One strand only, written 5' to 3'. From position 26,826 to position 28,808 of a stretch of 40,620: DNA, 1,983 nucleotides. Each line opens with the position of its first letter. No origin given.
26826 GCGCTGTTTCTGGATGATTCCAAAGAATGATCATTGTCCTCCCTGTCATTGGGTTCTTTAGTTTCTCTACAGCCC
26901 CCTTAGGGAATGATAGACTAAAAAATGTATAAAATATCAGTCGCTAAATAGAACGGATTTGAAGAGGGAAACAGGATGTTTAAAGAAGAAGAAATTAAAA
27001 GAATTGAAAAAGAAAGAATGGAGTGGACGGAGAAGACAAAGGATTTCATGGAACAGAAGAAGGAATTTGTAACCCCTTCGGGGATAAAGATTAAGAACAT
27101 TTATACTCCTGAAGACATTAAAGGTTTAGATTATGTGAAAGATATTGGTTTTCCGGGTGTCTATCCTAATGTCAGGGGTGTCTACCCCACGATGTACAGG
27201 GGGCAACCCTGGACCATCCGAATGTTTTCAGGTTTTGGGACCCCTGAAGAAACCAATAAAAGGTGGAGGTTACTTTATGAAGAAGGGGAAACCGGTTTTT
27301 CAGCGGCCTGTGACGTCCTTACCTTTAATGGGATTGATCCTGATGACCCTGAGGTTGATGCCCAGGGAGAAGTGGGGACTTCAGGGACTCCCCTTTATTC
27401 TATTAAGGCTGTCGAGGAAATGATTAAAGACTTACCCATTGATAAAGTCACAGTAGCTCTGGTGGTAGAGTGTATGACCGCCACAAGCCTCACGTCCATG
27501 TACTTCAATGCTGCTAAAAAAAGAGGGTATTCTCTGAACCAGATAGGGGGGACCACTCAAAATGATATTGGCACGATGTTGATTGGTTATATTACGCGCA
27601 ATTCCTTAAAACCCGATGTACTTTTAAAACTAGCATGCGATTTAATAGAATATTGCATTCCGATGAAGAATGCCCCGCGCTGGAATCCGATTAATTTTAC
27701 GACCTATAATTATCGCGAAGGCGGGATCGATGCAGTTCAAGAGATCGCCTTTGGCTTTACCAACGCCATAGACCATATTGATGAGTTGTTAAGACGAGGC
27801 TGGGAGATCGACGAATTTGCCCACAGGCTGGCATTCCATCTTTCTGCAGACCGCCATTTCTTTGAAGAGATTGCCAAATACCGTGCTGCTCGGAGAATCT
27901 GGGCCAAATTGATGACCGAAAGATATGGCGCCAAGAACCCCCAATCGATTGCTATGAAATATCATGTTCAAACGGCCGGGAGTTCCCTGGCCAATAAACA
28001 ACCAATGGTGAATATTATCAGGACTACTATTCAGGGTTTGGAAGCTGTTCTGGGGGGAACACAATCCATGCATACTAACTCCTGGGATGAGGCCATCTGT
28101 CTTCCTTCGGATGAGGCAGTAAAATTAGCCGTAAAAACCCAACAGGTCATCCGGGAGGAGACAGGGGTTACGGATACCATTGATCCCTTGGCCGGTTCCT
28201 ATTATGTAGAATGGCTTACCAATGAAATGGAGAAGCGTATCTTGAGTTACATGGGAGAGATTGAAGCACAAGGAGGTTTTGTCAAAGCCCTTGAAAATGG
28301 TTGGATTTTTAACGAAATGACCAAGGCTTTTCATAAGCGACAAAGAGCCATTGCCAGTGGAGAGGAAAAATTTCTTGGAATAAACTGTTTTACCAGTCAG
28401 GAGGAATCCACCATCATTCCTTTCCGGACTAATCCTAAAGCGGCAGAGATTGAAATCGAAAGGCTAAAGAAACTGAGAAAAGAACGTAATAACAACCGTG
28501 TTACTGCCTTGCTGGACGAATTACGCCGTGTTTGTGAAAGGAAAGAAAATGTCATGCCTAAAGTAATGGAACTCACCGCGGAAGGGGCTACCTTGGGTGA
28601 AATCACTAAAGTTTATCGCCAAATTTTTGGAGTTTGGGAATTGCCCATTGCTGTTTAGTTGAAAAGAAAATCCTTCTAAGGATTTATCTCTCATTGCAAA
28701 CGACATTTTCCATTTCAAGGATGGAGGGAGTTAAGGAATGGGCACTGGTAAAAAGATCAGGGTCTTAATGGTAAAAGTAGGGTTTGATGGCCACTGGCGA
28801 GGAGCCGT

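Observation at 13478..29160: TetR-headed cluster uniting two B12 acyl-CoA mutases with an ATP-driven HgdAB/BCR-type Fe-S radical enzyme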

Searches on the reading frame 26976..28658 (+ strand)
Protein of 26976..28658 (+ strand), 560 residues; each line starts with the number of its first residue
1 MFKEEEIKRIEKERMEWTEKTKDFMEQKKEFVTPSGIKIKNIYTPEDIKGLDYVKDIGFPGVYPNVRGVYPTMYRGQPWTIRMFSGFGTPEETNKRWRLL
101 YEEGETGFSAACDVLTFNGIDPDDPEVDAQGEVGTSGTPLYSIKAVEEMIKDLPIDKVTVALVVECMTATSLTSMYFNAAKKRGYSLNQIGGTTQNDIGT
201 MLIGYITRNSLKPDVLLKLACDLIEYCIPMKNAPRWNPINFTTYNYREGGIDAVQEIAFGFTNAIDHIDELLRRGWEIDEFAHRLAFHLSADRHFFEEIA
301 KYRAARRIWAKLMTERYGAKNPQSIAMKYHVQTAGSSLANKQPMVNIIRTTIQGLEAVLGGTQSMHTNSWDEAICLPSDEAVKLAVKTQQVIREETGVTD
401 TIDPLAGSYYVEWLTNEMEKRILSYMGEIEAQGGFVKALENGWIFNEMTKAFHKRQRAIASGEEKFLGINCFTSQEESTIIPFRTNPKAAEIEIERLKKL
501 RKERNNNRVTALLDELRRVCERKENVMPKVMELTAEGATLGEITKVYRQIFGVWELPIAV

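Call 4: search_protein_families(library=pfam, proteins=[window:26976-28658:+])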
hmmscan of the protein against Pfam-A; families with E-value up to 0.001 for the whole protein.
window:26976-28658:+ (560 aa): 1 family
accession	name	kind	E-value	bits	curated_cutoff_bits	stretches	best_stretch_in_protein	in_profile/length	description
PF01642.28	MM_CoA_mutase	-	1e-166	555.9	22.1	1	33-552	2-512/512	Methylmalonyl-CoA mutase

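Call 5: search_protein_families(library=ncbifam, proteins=[window:26976-28658:+], max_evalue=0.00001)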
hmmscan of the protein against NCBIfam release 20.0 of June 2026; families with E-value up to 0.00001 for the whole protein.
window:26976-28658:+ (560 aa): 4 families
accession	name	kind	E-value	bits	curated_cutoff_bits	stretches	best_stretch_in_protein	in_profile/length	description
TIGR00641.1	acid_CoA_mut_N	subfamily_domain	2.7e-164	547.3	303.8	1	31-557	1-525/528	methylmalonyl-CoA mutase N-terminal domain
NF006944.0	PRK09426.1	equivalog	3.7e-136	454.9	876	1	12-556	16-553/721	methylmalonyl-CoA mutase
NF045497.1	IsobCoAmut_IcmF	equivalog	5e-71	239.8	1500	2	185-551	703-1069/1076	fused isobutyryl-CoA mutase/GTPase IcmF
TIGR00642.1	mmCoA_mut_beta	equivalog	1.4e-52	178.8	617.25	1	230-522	208-495/620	methylmalonyl-CoA mutase small subunit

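Call 16: search_solved_structures(query=window:26976-28658:+, show_alignments=0, max_evalue=1e-10)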
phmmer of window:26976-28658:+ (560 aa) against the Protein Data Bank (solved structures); distinct sequences matched with E-value up to 1e-10: 11.
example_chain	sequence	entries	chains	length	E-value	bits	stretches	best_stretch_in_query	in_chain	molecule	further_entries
4r3u_A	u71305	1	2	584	4.2e-134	451.4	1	9-554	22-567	2-hydroxyisobutyryl-CoA mutase large subunit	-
8gju_J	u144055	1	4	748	8.2e-98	331.6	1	31-553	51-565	Methylmalonyl-CoA mutase, mitochondrial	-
2xij_A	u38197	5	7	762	8.7e-98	331.5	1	31-553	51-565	METHYLMALONYL-COA MUTASE, MITOCHONDRIAL | Methylmalonyl-CoA mutase, mitochondrial precursor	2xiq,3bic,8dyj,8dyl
5req_A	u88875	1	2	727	7e-89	302.1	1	35-555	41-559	PROTEIN (METHYLMALONYL-COA MUTASE ALPHA-SUBUNIT)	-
1req_A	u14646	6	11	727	1.8e-88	300.7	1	35-555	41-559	METHYLMALONYL-COA MUTASE | PROTEIN (METHYLMALONYL-COA MUTASE)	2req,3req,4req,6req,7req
1e1c_A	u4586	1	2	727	4.8e-88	299.3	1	35-555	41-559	METHYLMALONYL-COA MUTASE ALPHA CHAIN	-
6oxc_A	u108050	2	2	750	5.3e-88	299.2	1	30-552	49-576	Methylmalonyl-CoA mutase large subunit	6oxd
8ssl_A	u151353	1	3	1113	3.4e-53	184.3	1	179-552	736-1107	Fused isobutyryl-CoA mutase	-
4xc6_A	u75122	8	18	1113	3.4e-53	184.3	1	179-552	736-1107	Isobutyryl-CoA mutase fused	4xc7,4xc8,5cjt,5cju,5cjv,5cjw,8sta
1e1c_B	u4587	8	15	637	3.5e-24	88.6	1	202-472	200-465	METHYLMALONYL-COA MUTASE BETA CHAIN | METHYLMALONYL-COA MUTASE | PROTEIN (METHYLMALONYL-COA MUTASE BETA-SUBUNIT)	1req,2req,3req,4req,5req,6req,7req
6oxc_B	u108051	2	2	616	1.9e-21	79.5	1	250-482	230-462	Methylmalonyl-CoA mutase small subunit mutA | Methylmalonyl-CoA mutase small subunit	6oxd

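Call 17: search_solved_structures(query=window:26976-28658:+, show_alignments=5, max_evalue=1e-80)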
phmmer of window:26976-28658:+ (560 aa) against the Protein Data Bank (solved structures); distinct sequences matched with E-value up to 1e-80: 7.
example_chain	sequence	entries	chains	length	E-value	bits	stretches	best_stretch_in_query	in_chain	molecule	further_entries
4r3u_A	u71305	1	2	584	4.2e-134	451.4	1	9-554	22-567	2-hydroxyisobutyryl-CoA mutase large subunit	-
8gju_J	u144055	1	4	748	8.2e-98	331.6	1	31-553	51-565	Methylmalonyl-CoA mutase, mitochondrial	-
2xij_A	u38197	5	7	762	8.7e-98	331.5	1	31-553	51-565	METHYLMALONYL-COA MUTASE, MITOCHONDRIAL | Methylmalonyl-CoA mutase, mitochondrial precursor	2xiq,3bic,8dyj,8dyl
5req_A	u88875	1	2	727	7e-89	302.1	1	35-555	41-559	PROTEIN (METHYLMALONYL-COA MUTASE ALPHA-SUBUNIT)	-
1req_A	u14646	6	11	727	1.8e-88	300.7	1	35-555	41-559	METHYLMALONYL-COA MUTASE | PROTEIN (METHYLMALONYL-COA MUTASE)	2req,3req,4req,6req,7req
1e1c_A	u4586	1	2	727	4.8e-88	299.3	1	35-555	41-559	METHYLMALONYL-COA MUTASE ALPHA CHAIN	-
6oxc_A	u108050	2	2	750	5.3e-88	299.2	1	30-552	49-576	Methylmalonyl-CoA mutase large subunit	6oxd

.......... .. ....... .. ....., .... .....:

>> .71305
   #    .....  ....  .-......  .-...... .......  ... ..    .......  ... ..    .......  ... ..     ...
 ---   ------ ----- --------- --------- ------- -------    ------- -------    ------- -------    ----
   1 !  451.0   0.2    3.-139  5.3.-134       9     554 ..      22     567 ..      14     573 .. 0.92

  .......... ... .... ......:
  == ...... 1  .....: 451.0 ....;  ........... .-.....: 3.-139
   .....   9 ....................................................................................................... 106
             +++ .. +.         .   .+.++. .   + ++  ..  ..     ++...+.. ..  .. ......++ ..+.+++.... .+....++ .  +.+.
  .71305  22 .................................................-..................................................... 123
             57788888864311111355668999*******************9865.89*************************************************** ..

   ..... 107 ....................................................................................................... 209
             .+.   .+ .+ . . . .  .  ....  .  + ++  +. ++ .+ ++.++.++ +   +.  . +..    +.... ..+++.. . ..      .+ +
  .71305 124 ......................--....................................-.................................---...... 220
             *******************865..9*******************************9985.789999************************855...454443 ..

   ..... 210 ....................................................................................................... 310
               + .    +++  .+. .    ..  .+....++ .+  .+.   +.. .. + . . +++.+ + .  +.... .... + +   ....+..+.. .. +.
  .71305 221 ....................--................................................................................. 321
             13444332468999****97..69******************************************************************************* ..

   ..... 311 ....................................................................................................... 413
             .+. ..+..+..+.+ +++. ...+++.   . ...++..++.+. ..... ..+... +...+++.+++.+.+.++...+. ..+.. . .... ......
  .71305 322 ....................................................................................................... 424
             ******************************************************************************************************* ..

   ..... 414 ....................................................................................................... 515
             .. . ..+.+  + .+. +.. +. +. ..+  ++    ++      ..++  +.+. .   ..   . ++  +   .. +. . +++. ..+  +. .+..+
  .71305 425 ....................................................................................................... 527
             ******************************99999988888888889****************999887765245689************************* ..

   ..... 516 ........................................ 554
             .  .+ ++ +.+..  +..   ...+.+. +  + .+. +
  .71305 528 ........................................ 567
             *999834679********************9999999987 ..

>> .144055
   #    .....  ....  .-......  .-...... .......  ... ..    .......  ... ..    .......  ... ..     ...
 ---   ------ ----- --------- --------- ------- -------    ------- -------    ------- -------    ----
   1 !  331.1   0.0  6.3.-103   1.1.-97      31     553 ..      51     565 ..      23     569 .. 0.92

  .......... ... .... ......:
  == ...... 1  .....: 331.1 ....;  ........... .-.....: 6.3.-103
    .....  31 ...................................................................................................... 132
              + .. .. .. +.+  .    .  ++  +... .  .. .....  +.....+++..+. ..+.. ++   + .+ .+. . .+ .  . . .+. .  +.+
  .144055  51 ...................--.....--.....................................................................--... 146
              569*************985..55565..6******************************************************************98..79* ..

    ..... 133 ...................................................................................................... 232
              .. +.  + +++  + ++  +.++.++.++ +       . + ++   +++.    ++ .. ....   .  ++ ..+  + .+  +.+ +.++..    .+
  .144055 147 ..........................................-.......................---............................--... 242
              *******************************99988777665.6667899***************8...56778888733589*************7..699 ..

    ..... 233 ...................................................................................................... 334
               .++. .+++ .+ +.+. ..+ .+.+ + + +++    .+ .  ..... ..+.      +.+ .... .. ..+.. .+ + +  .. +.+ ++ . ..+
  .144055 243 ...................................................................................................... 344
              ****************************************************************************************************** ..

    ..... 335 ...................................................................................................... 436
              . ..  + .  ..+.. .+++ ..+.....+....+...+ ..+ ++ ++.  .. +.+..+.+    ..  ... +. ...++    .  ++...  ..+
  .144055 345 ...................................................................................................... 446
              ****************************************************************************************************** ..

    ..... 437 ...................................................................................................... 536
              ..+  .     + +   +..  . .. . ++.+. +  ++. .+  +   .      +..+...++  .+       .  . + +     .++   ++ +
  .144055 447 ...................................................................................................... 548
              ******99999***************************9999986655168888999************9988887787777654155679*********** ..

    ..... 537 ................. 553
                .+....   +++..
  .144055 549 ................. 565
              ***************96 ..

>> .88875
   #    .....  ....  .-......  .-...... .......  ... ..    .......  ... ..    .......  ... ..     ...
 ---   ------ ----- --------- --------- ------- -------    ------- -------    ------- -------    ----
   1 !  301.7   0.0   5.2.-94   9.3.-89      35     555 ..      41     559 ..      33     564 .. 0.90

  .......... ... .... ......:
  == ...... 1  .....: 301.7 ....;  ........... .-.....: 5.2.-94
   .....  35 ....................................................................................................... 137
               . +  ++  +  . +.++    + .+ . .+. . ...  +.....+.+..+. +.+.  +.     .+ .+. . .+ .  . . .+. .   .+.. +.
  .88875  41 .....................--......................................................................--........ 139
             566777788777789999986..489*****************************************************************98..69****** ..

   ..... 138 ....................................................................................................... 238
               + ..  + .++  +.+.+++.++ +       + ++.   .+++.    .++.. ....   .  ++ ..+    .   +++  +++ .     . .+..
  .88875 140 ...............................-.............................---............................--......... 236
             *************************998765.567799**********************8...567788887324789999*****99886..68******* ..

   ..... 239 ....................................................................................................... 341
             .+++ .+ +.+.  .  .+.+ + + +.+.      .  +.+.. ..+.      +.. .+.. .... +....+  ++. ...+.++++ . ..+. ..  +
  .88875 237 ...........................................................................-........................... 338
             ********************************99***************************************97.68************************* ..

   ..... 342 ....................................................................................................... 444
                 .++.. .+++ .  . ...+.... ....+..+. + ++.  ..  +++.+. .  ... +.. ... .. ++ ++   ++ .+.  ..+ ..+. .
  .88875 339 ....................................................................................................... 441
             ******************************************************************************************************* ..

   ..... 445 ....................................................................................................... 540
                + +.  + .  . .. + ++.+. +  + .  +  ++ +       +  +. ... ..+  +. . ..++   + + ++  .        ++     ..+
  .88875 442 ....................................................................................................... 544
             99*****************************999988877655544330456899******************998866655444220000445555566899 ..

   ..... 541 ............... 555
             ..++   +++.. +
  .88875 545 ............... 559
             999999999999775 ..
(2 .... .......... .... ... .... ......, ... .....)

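Call 40: find_homologous_proteins(query=window:26976-28658:+, max_evalue=1e-60)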
Query window:26976-28658:+ (560 aa): 7996 proteins with E <= 1e-60 among 8000 candidates; the best 120 are listed.
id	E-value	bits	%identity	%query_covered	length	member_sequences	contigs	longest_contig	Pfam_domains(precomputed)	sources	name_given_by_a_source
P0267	0.0e+0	1289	100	100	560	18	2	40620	PF01642.29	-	-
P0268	0.0e+0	1141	87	100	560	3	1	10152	PF01642.29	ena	-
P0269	0.0e+0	1138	85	97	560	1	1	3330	PF01642.29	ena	-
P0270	0.0e+0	1097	83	100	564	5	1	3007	PF01642.29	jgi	-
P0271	7.4e-282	954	73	100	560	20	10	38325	PF01642.29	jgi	-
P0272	1.9e-268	910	69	97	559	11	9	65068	PF01642.29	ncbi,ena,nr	ncbi:hypothetical protein HX99_02520 [Peptococcaceae bacterium SCADC1_2_3]|nr:hypothetical protein D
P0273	3.2e-264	896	70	100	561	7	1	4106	PF01642.29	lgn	-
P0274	3.3e-262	889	70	100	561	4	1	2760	PF01642.29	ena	-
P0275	6.7e-261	885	68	97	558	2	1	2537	PF01642.29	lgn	-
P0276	1.3e-254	864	66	98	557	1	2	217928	PF01642.29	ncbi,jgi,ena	-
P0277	1.3e-248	844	65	99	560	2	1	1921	PF01642.29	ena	-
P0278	5.2e-248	842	66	99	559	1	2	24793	PF01642.29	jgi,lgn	jgi:methylmalonyl-CoA mutase N-terminal domain/subunit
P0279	9.1e-248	841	65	99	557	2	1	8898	PF01642.29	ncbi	-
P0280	4.0e-247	839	65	100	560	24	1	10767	PF01642.29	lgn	-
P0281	7.7e-247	838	67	97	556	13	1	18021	PF01642.29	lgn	-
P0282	2.0e-246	837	66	99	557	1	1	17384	PF01642.29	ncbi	-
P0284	9.5e-246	835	65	99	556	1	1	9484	PF01642.29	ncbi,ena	-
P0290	1.2e-243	828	65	99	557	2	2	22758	PF01642.29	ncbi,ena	-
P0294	6.8e-242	822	65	98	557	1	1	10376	PF01642.29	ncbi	-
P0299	5.9e-241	819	63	99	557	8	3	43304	PF01642.29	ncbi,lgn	-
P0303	3.8e-240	816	64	99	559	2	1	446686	PF01642.29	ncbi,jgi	-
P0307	1.2e-239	815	64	97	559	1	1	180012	PF01642.29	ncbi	-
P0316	9.5e-237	805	63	100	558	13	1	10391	PF01642.29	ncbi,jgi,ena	-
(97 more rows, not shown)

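Call 42: find_encoding_contigs(protein=P0272, flank=10000, max_places=2)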
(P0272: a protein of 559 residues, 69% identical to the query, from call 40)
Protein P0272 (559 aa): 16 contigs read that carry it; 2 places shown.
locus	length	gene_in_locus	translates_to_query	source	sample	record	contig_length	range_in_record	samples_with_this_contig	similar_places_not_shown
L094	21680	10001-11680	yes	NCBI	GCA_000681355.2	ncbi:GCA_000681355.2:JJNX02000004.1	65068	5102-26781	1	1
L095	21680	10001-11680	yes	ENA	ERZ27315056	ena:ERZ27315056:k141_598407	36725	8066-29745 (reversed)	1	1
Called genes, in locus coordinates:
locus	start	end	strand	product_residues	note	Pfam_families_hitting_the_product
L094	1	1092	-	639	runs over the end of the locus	PF13292:DXP_synthase_N, PF00456:Transketolase_N (weak), PF02779:Transket_pyr, PF02780:Transketolase_C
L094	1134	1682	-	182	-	-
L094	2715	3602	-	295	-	PF00348:polyprenyl_synt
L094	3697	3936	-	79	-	PF02609:Exonuc_VII_S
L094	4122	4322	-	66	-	PF03779:SPW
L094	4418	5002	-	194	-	PF01812:5-FTHF_cyc-lig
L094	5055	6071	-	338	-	PF02543:Carbam_trans_N (faint), PF00814:TsaD, PF22521:HypF_C_2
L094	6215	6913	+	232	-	PF03372:Exo_endo_phos, PF23226:Exo_endo_phos_PGAP2IP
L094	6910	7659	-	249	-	PF02146:SIR2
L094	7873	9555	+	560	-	PF01642:MM_CoA_mutase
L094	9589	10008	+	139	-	PF02310:B12-binding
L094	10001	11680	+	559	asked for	PF01642:MM_CoA_mutase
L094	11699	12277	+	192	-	PF12787:EcsC (weak)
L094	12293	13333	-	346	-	PF00022:Actin (faint), PF06723:MreB_Mbl, PF00012:HSP70, PF06277:EutA (weak), PF11104:PilM_2 (faint), PF14450:FtsA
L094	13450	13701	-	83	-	PF12116:SpoIIID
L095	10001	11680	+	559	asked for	PF01642:MM_CoA_mutase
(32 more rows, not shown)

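Call 43: find_encoding_contigs(protein=P0271, flank=10000, max_places=2)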
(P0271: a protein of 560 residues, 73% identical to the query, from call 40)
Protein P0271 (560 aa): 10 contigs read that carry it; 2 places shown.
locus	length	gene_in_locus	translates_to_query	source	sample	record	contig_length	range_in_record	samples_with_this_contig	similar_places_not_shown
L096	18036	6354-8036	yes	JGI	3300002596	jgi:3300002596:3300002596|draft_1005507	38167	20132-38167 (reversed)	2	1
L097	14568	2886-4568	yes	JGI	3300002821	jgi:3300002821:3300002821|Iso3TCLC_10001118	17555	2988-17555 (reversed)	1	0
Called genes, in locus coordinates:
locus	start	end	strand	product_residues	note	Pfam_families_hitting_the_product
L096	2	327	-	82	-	?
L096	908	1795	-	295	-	PF00348:polyprenyl_synt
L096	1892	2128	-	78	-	PF05635:23S_rRNA_IVP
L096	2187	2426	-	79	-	PF02609:Exonuc_VII_S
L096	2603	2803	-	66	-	PF03779:SPW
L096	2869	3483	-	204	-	PF01812:5-FTHF_cyc-lig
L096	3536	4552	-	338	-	PF02543:Carbam_trans_N (faint), PF00814:TsaD, PF22521:HypF_C_2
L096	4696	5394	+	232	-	PF03372:Exo_endo_phos, PF23226:Exo_endo_phos_PGAP2IP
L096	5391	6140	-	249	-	PF02146:SIR2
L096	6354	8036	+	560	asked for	PF01642:MM_CoA_mutase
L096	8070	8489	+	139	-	PF02310:B12-binding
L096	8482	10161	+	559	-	PF01642:MM_CoA_mutase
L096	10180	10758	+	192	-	PF12787:EcsC (weak)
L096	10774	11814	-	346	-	PF00022:Actin (faint), PF06723:MreB_Mbl, PF00012:HSP70, PF06277:EutA (weak), PF11104:PilM_2 (faint), PF14450:FtsA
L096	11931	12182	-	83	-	PF12116:SpoIIID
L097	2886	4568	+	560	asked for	PF01642:MM_CoA_mutase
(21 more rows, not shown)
